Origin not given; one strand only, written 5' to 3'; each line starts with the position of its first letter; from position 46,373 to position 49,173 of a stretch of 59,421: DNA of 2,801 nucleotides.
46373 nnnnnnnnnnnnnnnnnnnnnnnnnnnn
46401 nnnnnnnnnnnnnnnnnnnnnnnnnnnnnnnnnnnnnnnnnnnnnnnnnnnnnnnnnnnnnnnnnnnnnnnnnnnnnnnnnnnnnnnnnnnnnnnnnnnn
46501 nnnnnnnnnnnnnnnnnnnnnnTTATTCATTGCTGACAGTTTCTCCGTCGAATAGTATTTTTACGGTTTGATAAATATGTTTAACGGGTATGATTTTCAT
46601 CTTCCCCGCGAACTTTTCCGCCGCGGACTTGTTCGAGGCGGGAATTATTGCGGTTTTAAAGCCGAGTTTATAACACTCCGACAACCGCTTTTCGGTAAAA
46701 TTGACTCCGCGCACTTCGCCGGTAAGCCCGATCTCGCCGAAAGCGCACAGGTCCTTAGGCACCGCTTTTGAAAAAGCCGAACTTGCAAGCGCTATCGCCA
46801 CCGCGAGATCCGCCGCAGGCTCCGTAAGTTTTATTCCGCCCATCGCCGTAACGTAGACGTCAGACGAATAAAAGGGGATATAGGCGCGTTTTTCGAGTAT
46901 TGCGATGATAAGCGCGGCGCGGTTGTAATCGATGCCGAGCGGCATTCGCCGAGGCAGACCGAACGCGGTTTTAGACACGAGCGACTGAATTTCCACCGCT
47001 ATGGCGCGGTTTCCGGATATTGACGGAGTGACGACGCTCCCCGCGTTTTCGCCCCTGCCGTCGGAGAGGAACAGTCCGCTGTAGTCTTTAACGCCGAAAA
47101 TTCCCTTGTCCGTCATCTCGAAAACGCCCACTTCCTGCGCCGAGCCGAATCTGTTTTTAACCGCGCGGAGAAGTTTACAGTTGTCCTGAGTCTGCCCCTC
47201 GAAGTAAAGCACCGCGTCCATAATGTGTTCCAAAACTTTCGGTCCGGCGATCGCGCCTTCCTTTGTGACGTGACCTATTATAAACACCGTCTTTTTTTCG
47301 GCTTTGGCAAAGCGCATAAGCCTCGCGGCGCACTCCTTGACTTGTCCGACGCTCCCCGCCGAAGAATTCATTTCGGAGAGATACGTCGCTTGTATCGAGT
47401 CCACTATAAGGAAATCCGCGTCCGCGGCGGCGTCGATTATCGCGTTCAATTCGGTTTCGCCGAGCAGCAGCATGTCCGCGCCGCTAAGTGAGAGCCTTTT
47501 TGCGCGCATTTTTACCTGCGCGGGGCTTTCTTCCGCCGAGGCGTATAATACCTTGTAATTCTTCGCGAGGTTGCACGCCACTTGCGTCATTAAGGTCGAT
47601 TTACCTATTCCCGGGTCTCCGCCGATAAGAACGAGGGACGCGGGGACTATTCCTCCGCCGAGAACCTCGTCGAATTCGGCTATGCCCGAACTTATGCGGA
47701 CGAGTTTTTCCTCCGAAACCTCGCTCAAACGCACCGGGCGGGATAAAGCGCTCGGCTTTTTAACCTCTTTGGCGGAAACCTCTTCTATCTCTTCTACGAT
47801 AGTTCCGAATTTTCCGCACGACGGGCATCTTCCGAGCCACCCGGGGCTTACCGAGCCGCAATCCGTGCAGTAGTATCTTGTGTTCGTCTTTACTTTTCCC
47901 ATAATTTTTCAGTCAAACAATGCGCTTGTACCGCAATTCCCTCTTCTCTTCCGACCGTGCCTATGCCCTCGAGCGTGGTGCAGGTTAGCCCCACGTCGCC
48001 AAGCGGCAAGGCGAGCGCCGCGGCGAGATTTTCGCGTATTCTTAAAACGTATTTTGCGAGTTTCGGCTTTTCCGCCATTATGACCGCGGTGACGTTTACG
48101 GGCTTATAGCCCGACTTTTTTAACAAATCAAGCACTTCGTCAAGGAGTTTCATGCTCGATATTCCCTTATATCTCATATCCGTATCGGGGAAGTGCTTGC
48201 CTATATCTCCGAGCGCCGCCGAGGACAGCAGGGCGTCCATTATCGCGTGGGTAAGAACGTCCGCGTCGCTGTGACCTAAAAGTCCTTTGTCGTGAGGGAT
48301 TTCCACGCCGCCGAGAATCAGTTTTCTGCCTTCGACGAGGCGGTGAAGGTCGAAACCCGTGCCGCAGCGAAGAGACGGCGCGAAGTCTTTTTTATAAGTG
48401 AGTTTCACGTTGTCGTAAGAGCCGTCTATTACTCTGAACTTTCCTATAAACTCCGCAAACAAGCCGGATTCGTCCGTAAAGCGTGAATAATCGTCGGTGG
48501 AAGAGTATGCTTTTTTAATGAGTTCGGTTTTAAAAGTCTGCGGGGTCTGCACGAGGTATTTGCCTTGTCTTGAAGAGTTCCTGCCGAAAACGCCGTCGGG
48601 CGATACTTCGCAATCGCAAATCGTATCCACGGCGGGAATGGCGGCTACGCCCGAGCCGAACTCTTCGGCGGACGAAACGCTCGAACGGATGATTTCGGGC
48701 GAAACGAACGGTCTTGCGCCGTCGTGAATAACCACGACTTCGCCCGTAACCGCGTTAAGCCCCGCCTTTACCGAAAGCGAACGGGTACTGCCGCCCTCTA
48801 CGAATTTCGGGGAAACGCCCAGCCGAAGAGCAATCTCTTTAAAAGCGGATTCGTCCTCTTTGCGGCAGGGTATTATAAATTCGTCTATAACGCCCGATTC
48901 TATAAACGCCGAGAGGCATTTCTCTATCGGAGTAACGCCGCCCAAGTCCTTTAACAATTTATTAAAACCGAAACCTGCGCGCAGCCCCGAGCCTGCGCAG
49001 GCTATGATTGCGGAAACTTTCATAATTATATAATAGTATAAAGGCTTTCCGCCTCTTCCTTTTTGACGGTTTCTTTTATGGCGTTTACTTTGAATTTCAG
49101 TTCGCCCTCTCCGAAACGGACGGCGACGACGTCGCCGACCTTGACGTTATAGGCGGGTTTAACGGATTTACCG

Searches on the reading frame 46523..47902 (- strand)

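Call 9: search_protein_families(library=pfam, proteins=[window:46523-47902:-])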
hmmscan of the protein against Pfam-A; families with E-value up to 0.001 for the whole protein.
window:46523-47902:- (459 aa): 13 families
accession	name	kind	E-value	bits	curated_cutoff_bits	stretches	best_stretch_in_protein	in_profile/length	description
PF06745.19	ATPase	-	6.2e-16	58.9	26.6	1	71-162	2-92/231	KaiC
PF13481.12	AAA_25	-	3.7e-13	50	27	1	70-217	15-195/195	AAA domain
PF18073.7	Zn_ribbon_LapB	-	1.2e-09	38.1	25.7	1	10-37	1-28/28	Rubredoxin metal binding domain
PF03796.21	DnaB_C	-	1.7e-07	31.3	27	1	70-134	2-67/255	DnaB-like helicase C terminal domain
PF05362.19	Lon_C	-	2.2e-07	31.1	21.1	1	355-450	103-202/205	Lon protease (S16) C-terminal proteolytic domain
PF13541.12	ChlI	-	3e-07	30.8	27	1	362-424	59-121/121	Subunit ChlI of Mg-chelatase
PF25199.1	nSTAND_NTPase5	-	5.7e-05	23.4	34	1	88-132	41-87/145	Novel STAND NTPase 5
PF20720.3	nSTAND3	-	0.00014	22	27.2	1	90-123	19-53/155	Novel STAND NTPase 3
PF13191.12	AAA_16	-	0.00018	22.5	32.6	1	89-161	25-88/167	AAA ATPase domain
PF08423.17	Rad51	-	0.00023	20.9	22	0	65-139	3-86/244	Rad51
PF00004.35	AAA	-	0.00053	20.9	21.2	1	91-217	1-113/131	ATPase family associated with various cellular activities (AAA)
PF03266.21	NTPase_1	-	0.00063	20.1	23.9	0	91-118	2-30/168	NTPase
PF13479.12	AAA_24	-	0.00072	19.9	27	0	91-212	5-130/195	AAA domain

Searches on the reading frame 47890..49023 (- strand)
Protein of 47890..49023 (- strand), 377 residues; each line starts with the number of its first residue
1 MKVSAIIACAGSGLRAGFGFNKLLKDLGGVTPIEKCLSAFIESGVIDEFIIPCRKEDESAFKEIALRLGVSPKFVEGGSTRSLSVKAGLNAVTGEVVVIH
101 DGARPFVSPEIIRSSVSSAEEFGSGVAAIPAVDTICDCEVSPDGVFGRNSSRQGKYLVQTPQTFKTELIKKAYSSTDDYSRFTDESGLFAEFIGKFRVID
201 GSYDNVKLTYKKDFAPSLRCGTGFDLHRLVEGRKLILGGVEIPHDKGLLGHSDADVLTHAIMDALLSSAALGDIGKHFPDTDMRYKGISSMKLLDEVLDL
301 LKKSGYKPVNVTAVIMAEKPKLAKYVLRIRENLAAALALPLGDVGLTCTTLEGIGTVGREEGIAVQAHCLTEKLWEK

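Call 9: search_protein_families(library=pfam, proteins=[window:47890-49023:-])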
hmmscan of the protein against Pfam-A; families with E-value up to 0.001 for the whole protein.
window:47890-49023:- (377 aa): 4 families
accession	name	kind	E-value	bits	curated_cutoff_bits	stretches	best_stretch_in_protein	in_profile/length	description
PF02542.21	YgbB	-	1.1e-60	204.9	26.7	1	219-371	2-154/155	YgbB family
PF01128.25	IspD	-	7e-44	150.6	27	1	3-215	1-213/221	2-C-methyl-D-erythritol 4-phosphate cytidylyltransferase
PF12804.13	NTP_transf_3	-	3.1e-06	27.9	27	1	5-129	1-121/160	MobA-like NTP transferase domain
PF02348.25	CTP_transf_3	-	4.9e-05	23.7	22.6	1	21-122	15-117/217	Cytidylyltransferase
